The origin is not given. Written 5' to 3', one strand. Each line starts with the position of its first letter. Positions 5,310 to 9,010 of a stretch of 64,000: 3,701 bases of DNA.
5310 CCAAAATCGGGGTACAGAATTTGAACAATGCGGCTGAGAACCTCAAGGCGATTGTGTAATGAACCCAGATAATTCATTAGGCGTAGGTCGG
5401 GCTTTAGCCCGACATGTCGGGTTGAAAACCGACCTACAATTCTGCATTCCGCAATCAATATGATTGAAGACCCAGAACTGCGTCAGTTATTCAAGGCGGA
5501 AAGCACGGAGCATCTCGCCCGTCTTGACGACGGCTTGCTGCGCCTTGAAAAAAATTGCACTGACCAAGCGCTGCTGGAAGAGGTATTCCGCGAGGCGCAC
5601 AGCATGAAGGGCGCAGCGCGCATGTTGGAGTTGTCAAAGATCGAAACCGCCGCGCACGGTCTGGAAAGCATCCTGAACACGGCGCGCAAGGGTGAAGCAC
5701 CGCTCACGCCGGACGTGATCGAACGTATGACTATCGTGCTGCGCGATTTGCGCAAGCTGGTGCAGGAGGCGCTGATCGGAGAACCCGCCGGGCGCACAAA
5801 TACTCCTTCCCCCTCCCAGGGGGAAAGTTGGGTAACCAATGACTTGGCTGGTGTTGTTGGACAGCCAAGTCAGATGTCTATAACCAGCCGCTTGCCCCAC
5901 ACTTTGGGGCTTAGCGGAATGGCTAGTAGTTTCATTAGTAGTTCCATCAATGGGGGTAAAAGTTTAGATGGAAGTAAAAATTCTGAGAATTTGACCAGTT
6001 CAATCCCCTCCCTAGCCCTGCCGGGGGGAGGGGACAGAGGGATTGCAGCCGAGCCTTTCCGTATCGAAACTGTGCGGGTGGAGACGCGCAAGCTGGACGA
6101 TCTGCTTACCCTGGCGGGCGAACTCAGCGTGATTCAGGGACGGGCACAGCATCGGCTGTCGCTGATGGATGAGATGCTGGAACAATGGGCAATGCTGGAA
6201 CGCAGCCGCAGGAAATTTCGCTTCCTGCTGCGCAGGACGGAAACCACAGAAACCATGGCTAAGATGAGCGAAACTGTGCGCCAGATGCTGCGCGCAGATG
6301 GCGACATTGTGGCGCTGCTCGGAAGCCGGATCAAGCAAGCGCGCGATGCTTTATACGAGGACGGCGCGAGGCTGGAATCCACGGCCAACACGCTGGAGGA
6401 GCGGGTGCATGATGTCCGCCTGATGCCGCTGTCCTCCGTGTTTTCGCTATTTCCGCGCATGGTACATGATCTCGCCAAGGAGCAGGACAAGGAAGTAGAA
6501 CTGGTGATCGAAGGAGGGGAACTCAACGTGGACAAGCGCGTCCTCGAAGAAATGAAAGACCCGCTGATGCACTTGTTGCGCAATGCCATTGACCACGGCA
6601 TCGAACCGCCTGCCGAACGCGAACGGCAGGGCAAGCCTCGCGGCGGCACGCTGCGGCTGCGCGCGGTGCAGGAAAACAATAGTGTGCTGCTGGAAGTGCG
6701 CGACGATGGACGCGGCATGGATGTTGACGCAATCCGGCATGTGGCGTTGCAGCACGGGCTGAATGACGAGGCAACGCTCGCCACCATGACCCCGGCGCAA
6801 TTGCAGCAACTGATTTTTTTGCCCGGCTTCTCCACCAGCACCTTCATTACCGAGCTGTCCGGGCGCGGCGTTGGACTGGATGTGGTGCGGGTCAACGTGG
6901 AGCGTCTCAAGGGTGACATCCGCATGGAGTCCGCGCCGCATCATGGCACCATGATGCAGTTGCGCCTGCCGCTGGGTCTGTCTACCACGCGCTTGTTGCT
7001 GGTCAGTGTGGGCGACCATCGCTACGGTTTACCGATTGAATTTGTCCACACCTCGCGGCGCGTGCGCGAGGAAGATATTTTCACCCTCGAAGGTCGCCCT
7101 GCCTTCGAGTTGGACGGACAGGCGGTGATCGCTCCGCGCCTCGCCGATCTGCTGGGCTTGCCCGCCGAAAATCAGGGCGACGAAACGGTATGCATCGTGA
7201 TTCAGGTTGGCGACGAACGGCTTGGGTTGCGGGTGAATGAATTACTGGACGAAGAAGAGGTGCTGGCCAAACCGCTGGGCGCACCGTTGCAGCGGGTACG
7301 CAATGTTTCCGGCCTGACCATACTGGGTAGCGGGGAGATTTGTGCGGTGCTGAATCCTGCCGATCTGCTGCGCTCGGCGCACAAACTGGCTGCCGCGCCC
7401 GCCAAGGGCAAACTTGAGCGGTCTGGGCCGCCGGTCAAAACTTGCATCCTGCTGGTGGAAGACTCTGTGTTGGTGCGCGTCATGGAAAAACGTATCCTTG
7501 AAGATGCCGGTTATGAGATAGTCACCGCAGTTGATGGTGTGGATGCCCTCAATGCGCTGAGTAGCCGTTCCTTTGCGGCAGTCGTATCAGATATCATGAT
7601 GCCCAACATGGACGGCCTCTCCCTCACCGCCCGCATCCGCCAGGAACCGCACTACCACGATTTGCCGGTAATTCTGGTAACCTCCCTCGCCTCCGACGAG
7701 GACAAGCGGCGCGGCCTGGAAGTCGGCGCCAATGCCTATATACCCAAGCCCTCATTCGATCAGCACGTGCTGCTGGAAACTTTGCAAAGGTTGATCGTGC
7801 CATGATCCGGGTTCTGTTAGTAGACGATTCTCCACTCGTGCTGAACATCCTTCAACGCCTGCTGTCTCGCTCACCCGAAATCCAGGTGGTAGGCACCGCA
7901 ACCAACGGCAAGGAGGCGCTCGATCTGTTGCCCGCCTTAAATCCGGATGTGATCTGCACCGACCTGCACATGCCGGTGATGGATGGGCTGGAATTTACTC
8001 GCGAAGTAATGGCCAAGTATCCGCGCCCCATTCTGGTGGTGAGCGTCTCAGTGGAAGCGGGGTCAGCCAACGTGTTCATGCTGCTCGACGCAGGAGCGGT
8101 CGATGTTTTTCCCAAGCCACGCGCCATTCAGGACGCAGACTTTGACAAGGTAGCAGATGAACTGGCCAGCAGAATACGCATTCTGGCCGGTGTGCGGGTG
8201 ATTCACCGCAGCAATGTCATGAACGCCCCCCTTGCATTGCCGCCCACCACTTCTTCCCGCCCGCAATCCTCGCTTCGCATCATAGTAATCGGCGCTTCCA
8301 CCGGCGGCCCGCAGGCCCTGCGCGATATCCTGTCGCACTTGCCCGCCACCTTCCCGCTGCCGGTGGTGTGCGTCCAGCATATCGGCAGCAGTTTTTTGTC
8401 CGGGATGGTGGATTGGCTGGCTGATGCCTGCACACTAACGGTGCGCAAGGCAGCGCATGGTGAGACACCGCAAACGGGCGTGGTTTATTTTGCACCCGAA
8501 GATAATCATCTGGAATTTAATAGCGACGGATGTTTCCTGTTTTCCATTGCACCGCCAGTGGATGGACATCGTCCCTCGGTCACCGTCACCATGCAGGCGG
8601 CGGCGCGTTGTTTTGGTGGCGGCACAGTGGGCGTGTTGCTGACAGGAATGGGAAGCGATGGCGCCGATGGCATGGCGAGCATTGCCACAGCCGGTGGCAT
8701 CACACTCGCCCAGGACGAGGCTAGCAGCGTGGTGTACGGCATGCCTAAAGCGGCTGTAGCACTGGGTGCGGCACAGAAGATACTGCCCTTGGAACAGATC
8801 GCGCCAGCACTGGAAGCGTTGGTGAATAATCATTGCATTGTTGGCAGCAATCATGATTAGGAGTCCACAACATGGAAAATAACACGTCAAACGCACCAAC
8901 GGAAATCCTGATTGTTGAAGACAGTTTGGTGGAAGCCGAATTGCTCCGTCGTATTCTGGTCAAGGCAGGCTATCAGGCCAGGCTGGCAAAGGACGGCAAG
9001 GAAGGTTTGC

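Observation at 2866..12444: Wsp-like chemosensory cluster whose dedicated output is an HD-GYP phosphodiesterase rather than a diguanylate cyclase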

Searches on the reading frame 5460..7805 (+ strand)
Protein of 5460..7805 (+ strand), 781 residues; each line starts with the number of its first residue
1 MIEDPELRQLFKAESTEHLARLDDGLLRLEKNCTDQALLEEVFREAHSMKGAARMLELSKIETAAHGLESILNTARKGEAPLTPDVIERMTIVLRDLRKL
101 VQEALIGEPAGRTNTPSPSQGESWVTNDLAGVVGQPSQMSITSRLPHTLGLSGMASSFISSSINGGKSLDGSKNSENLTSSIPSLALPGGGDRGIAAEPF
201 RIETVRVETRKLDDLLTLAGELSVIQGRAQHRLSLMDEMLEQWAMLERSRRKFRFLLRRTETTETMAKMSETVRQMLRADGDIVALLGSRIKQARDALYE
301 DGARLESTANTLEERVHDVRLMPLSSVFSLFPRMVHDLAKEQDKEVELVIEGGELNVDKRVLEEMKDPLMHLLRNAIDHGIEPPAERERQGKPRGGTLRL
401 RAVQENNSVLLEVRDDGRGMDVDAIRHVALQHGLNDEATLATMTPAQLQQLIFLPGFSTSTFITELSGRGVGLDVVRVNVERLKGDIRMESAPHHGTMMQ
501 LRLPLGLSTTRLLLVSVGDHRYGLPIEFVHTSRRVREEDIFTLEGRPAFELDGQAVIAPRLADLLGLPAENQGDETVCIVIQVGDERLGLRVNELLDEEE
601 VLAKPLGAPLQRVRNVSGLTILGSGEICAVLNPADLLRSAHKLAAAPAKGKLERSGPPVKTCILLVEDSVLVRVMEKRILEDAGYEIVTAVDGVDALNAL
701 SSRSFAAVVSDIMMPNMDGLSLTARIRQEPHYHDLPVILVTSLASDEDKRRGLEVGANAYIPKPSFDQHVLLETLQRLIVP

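Call 3: search_protein_families(library=pfam, proteins=[window:5460-7805:+], max_evalue=0.01)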
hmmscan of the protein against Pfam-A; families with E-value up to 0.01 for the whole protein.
window:5460-7805:+ (781 aa): 5 families
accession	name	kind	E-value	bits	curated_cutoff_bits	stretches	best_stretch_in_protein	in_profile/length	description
PF00072.30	Response_reg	-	3.6e-24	85.5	30.2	1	663-774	1-109/111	Response regulator receiver domain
PF01584.24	CheW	-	1.2e-20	73.9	23.5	1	512-640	2-137/138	CheW-like domain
PF01627.28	Hpt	-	4.6e-16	59.3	24.6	1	6-98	1-82/84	Hpt domain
PF02518.31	HATPase_c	-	6.7e-16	59.2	26.4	1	367-505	4-109/111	Histidine kinase-, DNA gyrase B-, and HSP90-like ATPase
PF02895.20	H-kinase_dim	-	0.00026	21.8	23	1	203-259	2-37/68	Signal transducing histidine kinase, homodimeric domain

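Call 46: list_cluster_members(proteins=[P0001, window:5460-7802:+])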
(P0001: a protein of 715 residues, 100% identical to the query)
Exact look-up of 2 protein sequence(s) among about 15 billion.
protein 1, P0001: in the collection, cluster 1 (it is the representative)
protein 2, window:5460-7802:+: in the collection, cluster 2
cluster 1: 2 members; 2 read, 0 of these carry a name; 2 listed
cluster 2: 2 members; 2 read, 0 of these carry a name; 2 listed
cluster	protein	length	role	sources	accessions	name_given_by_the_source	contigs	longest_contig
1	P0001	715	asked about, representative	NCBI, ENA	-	-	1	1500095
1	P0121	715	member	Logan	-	-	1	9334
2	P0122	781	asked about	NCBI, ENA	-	-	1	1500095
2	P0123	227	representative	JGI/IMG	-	-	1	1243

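Call 57: search_protein_families(library=ncbifam, proteins=[window:5460-7805:+], max_evalue=0.00001)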
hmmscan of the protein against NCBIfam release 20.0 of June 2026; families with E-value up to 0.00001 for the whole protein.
window:5460-7805:+ (781 aa): 87 families (the best 25 are shown)
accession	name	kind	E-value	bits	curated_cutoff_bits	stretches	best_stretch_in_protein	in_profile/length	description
NF041336.1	CheA_Halo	equivalog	2.9e-110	369.9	950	2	303-632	335-662/666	chemotaxis protein CheA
NF007835.0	PRK10547.1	equivalog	7.4e-75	252.8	793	2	303-634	324-654/670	chemotaxis protein CheA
NF008099.0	PRK10841.1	equivalog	3.9e-25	87.8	920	1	661-774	825-935/949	two-component system sensor histidine kinase RcsC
NF007135.0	PRK09581.1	equivalog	1.4e-21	76.8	474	1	661-770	3-112/457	PleD family two-component system response regulator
NF045944.1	ResRegRpaBCyano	equivalog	5.3e-20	71.8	330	1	664-765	1-99/229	response regulator transcription factor RpaB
NF041733.1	resp_reg_CseB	equivalog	1.6e-19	70.2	350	1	663-775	3-111/228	two-component system response regulator CseB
NF046020.1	HisKinCckABruc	equivalog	1.7e-19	69.2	1000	1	655-764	747-853/868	cell cycle histidine kinase CckA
NF011874.0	PRK15347.1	equivalog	4.2e-19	68.1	852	1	647-764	677-796/921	two component system sensor kinase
NF007005.1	PRK09468.1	equivalog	5.4e-19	68.5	331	1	662-771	5-111/237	osmolarity response regulator transcription factor OmpR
TIGR02154.1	PhoB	equivalog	1.1e-18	67.3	296.2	1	661-771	3-112/226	phosphate regulon transcriptional regulator PhoB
NF008318.0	PRK11107.1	equivalog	1.5e-18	66.3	890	1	467-777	480-783/920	two-component sensor histidine kinase BarA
NF033120.0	vanR_FM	exception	1.7e-17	63.8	460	1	662-765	5-105/231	vancomycin resistance response regulator transcription factor, VanR-F/VanR-M family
NF007901.0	PRK10610.1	equivalog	1.7e-17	63.7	189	1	663-777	8-122/129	chemotaxis response regulator CheY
NF053854.1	RespRegPhoBBctds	equivalog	1.7e-17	63.6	270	1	663-765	1-102/225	two-component system response regulator PhoB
NF007420.1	PRK09959.1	equivalog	3.5e-17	61.3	1995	1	644-765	943-1061/1197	acid-sensing system histidine kinase EvgS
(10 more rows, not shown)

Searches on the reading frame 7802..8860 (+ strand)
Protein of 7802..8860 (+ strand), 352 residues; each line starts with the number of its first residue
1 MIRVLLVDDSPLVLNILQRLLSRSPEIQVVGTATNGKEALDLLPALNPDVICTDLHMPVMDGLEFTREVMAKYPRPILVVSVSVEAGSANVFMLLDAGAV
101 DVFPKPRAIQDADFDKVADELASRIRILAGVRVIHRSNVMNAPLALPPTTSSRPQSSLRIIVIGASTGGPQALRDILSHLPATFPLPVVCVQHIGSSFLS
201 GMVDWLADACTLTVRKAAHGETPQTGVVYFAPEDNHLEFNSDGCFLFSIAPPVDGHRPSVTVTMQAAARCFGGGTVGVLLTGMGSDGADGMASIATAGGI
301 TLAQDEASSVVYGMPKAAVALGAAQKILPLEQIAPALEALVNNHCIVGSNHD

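Call 3: search_protein_families(library=pfam, proteins=[window:7802-8860:+], max_evalue=0.01)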
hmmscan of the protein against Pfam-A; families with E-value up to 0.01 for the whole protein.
window:7802-8860:+ (352 aa): 2 families
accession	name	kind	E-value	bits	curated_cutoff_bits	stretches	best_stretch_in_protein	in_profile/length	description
PF01339.22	CheB_methylest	-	8.6e-62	208.4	24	1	161-337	1-174/174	CheB methylesterase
PF00072.30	Response_reg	-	2.4e-21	76.4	30.2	1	4-109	1-103/111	Response regulator receiver domain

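Call 57: search_protein_families(library=ncbifam, proteins=[window:7802-8860:+], max_evalue=0.00001)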
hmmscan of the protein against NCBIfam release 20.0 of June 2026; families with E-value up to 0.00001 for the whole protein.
window:7802-8860:+ (352 aa): 49 families (the best 25 are shown)
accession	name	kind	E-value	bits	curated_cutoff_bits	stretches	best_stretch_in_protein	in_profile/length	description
NF009206.0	PRK12555.1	subfamily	2.5e-112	375.2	342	1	2-342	1-337/340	chemotaxis-specific protein-glutamate methyltransferase CheB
NF001965.0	PRK00742.1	subfamily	7e-103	344.6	293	1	2-342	4-354/357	chemotaxis-specific protein-glutamate methyltransferase CheB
NF007935.0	PRK10651.1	equivalog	2.5e-16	59.5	250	1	3-99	8-103/216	two-component system response regulator NarL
NF052445.1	RespRegMctR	equivalog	3e-14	52.9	300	1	2-76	2-76/205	two-component system response regulator MctR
NF053512.1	nitric_RR_NosR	exception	9.4e-14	51.2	400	1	4-76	1-71/422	response regulator c-di-GMP phosphodiesterase, NosR family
NF007708.0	PRK10403.1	equivalog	1.6e-13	50.6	343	1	3-100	8-104/215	nitrate/nitrite response regulator protein NarP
NF007969.0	PRK10693.1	equivalog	2.5e-13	49.8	329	1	3-107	9-110/337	two-component system response regulator RssB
NF041367.1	CheY_Halo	equivalog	3.4e-13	50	200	1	4-106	1-100/114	chemotaxis protein CheY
TIGR02875.1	spore_0_A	equivalog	1.1e-12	47.8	200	1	2-80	3-85/262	sporulation transcription factor Spo0A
NF007018.1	PRK09483.1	equivalog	1.8e-12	47.3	280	1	1-106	1-105/217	UvrY/SirA/GacA family response regulator transcription factor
NF011896.0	PRK15369.1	equivalog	4.3e-12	46.1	242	1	2-100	4-101/211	two component system response regulator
NF008677.0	PRK11697.1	equivalog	6e-12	45.4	246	1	1-78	1-77/238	two-component system response regulator BtsR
NF052596.1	RR_EAL_PvrR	equivalog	7.1e-12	44.6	580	1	2-83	4-85/398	response regulator cyclic di-GMP phosphodiesterase PvrR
NF040534.1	resp_reg_YycF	equivalog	2.5e-11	43.3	340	1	3-107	2-102/231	response regulator YycF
NF040689.1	MtrAB_MtrA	equivalog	4.3e-10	39.3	300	1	4-108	1-101/219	MtrAB system response regulator MtrA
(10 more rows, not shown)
